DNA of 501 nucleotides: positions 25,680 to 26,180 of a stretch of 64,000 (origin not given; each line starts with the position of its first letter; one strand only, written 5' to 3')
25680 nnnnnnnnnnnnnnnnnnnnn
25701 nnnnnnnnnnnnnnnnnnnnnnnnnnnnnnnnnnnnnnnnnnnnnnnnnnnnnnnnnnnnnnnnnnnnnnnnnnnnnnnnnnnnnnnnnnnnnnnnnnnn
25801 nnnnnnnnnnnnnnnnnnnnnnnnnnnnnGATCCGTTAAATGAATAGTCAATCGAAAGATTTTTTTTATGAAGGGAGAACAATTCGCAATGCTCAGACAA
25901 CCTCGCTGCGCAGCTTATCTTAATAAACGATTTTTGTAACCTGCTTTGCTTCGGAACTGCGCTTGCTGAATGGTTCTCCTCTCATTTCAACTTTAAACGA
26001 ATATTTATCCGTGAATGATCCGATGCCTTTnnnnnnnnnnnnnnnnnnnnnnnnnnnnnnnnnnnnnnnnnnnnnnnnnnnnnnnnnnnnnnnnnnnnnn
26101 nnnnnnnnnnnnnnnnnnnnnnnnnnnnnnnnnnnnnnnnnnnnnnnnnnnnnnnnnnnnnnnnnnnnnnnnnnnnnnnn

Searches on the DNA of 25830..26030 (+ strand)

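Call 9: search_dna_similar(query=window:25871-25981:+, collection=plasmids, mode=distant, max_evalue=0.001, max_rows=40)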
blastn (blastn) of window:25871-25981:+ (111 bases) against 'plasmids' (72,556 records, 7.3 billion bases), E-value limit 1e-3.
No match.

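Call 10: search_dna_similar(query=window:25871-25981:+, collection=ecoli_genomes, mode=distant, max_evalue=0.001, max_rows=20)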
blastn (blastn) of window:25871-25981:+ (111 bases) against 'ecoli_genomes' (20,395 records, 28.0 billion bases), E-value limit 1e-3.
No match.

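Call 77: search_rna_families(source=window, start=25830, end=26030, threshold=evalue, max_evalue=10)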
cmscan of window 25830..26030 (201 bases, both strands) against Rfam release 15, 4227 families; matches with E-value up to 10: 2.
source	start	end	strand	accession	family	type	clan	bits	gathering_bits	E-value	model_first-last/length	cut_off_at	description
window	25873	25979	+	RF02516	MIR393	Gene; miRNA;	-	20.1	60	0.034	1-126/126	no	mir-393 microRNA precursor family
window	25933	25998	-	RF01759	sucC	Cis-reg;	-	14.9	50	1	1-70/70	no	sucC RNA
